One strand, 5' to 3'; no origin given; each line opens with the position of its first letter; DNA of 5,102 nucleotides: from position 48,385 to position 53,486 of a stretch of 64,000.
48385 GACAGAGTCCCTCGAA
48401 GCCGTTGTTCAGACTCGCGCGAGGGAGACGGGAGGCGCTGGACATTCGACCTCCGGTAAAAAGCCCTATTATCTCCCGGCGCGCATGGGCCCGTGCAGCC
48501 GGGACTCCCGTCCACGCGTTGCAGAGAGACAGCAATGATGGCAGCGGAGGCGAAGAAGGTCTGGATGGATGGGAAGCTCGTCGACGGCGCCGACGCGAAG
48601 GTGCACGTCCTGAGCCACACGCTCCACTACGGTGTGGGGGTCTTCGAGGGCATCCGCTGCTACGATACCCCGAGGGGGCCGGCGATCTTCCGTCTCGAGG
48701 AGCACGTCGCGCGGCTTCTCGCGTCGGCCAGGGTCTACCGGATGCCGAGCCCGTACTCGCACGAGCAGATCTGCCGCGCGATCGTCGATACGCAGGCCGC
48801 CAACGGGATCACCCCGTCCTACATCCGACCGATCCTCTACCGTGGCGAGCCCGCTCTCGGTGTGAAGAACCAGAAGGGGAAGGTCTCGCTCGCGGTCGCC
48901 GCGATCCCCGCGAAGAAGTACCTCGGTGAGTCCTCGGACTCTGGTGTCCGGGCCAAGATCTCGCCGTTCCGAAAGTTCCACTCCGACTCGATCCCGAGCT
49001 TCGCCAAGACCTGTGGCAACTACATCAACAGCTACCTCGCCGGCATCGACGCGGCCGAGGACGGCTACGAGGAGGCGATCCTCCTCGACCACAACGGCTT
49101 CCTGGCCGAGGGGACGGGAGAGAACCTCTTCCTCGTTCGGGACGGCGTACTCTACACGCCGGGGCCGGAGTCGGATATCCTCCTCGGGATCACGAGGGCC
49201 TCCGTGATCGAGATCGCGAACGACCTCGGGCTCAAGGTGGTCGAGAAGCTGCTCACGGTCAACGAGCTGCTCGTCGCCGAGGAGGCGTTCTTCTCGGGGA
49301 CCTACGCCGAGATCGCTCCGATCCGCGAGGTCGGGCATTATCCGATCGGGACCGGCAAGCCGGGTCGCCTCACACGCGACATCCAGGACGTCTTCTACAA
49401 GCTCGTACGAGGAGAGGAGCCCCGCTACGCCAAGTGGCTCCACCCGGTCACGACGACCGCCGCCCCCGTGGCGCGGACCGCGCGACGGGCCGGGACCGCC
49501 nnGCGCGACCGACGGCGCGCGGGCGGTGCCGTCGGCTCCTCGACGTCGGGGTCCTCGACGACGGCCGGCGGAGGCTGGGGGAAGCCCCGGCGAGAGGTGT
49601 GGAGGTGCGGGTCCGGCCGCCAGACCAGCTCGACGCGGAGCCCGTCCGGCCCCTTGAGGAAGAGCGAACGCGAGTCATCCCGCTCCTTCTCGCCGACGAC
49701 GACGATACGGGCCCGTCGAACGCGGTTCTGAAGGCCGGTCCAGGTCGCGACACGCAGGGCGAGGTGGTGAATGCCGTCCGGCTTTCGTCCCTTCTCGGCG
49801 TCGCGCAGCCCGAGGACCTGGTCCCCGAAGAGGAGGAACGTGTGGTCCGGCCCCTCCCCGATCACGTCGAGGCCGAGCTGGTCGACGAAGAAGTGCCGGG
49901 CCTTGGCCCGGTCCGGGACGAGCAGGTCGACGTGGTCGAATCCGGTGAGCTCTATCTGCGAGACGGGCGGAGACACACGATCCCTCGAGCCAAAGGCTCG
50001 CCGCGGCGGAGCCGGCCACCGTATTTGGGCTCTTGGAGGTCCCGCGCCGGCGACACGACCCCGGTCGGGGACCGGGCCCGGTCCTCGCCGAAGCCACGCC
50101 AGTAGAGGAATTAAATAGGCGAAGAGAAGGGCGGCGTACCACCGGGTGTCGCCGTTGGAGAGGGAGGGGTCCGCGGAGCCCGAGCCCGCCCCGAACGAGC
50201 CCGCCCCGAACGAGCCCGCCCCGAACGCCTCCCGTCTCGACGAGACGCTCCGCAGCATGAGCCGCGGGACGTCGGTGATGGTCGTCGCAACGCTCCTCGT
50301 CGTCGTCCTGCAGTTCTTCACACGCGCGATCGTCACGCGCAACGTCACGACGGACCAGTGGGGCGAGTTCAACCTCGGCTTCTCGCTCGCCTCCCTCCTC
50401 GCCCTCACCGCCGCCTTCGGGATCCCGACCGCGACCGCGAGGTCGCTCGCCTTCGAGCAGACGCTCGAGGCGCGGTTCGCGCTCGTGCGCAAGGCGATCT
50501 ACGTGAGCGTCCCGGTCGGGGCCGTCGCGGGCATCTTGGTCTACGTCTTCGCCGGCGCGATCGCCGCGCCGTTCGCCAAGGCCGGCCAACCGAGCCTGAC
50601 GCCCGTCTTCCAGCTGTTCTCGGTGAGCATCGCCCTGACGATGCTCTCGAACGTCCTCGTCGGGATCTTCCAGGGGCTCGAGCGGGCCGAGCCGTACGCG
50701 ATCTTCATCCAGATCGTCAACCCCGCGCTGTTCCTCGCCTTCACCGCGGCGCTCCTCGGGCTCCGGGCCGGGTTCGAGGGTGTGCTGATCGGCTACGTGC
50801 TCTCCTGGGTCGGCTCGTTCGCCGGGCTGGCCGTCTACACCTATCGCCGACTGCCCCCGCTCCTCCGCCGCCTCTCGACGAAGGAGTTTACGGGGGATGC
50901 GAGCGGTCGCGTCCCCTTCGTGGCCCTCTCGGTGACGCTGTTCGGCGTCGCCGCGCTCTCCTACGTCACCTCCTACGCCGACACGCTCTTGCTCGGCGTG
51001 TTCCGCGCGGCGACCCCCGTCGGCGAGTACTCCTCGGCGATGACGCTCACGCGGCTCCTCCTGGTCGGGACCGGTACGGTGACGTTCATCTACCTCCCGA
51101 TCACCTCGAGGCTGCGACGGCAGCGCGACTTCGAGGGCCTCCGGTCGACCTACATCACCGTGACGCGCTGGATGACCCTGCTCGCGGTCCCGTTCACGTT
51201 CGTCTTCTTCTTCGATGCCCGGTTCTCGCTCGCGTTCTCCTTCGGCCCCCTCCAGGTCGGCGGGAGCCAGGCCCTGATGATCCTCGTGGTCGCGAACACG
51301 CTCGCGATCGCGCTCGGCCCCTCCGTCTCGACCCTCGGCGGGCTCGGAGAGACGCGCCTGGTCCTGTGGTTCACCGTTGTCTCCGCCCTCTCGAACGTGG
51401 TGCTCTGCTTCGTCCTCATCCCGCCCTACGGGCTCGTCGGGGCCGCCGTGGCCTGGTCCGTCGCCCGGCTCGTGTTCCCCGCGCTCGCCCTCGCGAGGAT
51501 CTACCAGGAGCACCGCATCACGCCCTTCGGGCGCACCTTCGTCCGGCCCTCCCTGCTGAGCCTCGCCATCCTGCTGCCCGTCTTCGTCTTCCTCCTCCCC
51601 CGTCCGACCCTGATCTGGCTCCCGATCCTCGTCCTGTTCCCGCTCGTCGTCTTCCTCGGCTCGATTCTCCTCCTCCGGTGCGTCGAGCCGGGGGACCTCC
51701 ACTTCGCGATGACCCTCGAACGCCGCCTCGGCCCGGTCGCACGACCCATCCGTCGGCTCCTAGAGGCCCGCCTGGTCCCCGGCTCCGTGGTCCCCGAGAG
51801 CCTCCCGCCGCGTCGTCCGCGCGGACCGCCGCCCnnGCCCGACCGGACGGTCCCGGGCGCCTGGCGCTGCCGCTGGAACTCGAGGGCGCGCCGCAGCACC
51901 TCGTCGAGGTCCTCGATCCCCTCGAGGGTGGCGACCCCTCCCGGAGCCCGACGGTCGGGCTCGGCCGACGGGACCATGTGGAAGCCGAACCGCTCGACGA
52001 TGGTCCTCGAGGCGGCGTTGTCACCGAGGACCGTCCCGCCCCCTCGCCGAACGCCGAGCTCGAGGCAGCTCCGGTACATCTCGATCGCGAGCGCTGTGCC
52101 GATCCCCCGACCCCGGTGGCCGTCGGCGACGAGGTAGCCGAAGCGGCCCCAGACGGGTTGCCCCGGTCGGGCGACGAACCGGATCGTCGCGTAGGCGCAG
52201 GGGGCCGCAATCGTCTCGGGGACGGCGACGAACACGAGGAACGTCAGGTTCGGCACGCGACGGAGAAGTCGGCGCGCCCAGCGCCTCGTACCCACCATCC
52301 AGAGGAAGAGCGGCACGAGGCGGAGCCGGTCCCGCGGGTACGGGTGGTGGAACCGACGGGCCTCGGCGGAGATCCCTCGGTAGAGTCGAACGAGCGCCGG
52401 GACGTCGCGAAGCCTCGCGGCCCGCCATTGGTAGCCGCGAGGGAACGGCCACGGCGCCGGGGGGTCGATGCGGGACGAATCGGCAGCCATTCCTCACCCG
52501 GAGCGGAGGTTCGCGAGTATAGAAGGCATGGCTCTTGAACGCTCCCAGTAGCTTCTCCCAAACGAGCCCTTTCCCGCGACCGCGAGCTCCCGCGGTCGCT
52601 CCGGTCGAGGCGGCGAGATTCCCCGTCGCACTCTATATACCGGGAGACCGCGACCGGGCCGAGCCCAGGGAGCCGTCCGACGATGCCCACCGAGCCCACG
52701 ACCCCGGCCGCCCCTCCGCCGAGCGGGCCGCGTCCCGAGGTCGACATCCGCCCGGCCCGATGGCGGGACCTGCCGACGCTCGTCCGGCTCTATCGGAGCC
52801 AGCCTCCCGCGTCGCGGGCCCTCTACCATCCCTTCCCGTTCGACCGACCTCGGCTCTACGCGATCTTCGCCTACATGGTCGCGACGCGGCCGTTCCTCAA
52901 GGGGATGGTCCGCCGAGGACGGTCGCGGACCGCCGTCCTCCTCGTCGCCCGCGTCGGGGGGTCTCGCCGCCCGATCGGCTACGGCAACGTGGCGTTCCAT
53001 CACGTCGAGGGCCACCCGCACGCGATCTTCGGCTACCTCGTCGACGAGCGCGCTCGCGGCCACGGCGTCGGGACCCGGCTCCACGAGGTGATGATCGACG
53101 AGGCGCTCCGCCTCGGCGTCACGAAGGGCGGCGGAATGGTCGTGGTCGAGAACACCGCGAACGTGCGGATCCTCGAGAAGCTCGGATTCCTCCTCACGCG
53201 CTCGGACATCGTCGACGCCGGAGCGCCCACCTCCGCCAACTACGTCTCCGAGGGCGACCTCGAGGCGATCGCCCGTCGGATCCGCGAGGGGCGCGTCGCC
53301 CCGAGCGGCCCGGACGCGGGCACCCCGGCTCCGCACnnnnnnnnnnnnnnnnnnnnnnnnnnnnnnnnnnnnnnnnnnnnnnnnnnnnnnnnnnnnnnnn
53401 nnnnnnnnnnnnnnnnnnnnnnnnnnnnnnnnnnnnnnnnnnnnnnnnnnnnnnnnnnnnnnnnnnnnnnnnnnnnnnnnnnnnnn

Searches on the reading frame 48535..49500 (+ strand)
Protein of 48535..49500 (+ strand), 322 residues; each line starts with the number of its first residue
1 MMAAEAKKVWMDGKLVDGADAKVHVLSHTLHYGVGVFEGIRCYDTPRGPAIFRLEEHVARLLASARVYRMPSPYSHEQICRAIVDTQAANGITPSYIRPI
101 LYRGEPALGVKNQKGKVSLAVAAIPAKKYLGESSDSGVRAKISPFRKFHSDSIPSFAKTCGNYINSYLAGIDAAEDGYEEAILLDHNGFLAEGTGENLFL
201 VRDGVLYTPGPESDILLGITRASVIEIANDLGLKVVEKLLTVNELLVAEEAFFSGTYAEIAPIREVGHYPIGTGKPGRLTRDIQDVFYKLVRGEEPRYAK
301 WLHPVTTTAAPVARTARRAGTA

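Call 18: find_related_loci(query=window:48535-49500:+, collection=genome_contigs, flank=10000)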
Query window:48535-49500:+ (322 aa) in genome_contigs; peptide patterns used: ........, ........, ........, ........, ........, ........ (x = any residue, [..] = any of these).
170 stretches matched a pattern; 26 encode a relative of the query (tblastn E <= 1e-3); 26 distinct loci.
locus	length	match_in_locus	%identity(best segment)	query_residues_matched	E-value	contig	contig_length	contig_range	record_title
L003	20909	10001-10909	80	1-303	7e-169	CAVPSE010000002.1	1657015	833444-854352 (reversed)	MAG: uncultured Thermoplasmata archaeon isolate MFD00008.bin.2.157 genome assembly, contig: contig_39751, whole genome s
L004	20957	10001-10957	78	1-318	2e-168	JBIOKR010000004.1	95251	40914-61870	MAG: Candidatus Lutacidiplasmatales archaeon isolate GcC5-34 k141_582966_length_95251_cov_55.0000, whole genome shotgun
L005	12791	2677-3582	79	1-302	8e-163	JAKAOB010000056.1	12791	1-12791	MAG: Thermoplasmata archaeon isolate YF1.bin107 NODE_5897_length_12791_cov_1.686513, whole genome shotgun sequence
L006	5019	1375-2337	72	1-321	6e-160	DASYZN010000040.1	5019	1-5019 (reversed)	MAG TPA_asm: Thermoplasmata archaeon isolate SMAG_U6363 k141_5927, whole genome shotgun sequence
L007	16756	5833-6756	76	1-308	5e-157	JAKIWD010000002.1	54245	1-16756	MAG: Thermoplasmata archaeon isolate AcS4-93 k141_633888_length_54245_cov_15.0000, whole genome shotgun sequence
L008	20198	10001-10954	72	1-318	2e-155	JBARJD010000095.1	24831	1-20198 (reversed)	MAG: Thermoplasmata archaeon isolate MFD06650_ilm_asm_bin24 k127_24845, whole genome shotgun sequence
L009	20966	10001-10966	71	1-322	2e-155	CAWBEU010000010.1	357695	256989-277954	MAG: uncultured Thermoplasmata archaeon isolate MFD09222.bin.2.157 genome assembly, contig: contig_76412, whole genome s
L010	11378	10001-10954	72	1-318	3e-154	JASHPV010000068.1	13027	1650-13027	MAG: Thermoplasmata archaeon isolate JOPF058 JOPF_A143_contig_39421, whole genome shotgun sequence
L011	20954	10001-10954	71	1-318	5e-154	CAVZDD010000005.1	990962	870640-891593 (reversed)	MAG: uncultured Thermoplasmata archaeon isolate MFD09222.bin.1.10 genome assembly, contig: contig_95285, whole genome sh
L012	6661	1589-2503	73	1-305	9e-153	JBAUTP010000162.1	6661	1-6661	MAG: Thermoplasmata archaeon isolate MFD09264_ilm_asm_bin34 k127_247116, whole genome shotgun sequence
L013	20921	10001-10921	72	1-307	8e-152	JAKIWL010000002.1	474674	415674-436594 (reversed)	MAG: Thermoplasmata archaeon isolate SubAcS10-22 SubAcS10-22_2, whole genome shotgun sequence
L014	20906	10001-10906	75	1-302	4e-152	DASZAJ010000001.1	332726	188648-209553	MAG TPA_asm: Thermoplasmata archaeon isolate SMAG_U6385 k141_181495, whole genome shotgun sequence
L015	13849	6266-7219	71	1-318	6e-152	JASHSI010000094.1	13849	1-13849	MAG: Thermoplasmata archaeon isolate JOPF123 JOPF_A01C_contig_187148, whole genome shotgun sequence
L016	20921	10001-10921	73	1-307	1e-149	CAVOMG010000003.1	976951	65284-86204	MAG: uncultured Thermoplasmata archaeon isolate MFD00008.bin.2.88 genome assembly, contig: contig_5858, whole genome sho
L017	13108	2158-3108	69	1-317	2e-147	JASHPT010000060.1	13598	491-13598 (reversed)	MAG: Thermoplasmata archaeon isolate JOPF056 JOPF_N071_contig_28579, whole genome shotgun sequence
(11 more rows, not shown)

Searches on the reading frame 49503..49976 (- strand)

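Call 68: search_protein_families(library=pfam, max_evalue=0.001, proteins=[window:49503-49976:-])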
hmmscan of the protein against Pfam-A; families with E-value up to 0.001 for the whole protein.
window:49503-49976:- (158 aa): 2 families
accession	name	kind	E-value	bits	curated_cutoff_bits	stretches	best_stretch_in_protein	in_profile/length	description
PF00903.31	Glyoxalase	-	1.4e-10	42.1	20.6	1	12-117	1-121/121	Glyoxalase/Bleomycin resistance protein/Dioxygenase superfamily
PF13669.12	Glyoxalase_4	-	0.0001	23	27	1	14-97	1-97/109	Glyoxalase/Bleomycin resistance protein/Dioxygenase superfamily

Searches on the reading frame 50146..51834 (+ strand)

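Call 68: search_protein_families(library=pfam, max_evalue=0.001, proteins=[window:50146-51834:+])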
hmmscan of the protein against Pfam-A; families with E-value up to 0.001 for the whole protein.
window:50146-51834:+ (563 aa): 1 family
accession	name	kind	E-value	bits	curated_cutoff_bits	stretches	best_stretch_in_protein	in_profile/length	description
PF01943.22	Polysacc_synt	-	1.8e-17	64.1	28.2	1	40-311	3-260/274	Polysaccharide biosynthesis protein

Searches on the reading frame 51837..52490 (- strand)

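Call 68: search_protein_families(library=pfam, max_evalue=0.001, proteins=[window:51837-52490:-])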
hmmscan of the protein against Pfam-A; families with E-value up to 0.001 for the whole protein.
window:51837-52490:- (218 aa): 2 families
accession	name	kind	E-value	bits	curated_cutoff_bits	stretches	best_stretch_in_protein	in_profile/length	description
PF13302.13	Acetyltransf_3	-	1.3e-06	29.5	25.4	1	68-171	37-138/138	Acetyltransferase (GNAT) domain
PF00583.31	Acetyltransf_1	-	2.5e-06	28.2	20.7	1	79-170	30-116/116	Acetyltransferase (GNAT) family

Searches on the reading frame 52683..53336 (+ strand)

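Call 68: search_protein_families(library=pfam, max_evalue=0.001, proteins=[window:52683-53336:+])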
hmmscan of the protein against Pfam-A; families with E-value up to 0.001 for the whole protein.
window:52683-53336:+ (218 aa): 4 families
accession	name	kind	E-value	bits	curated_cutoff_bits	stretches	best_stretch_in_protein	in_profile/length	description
PF00583.31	Acetyltransf_1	-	6.8e-10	39.7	20.7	1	85-169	34-116/116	Acetyltransferase (GNAT) family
PF13302.13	Acetyltransf_3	-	1.9e-09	38.8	25.4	1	22-169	4-137/138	Acetyltransferase (GNAT) domain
PF13508.13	Acetyltransf_7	-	3.9e-05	24.4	27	1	86-169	5-82/84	Acetyltransferase (GNAT) domain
PF13673.13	Acetyltransf_10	-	0.0002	21.7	23.6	1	86-180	33-118/128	Acetyltransferase (GNAT) domain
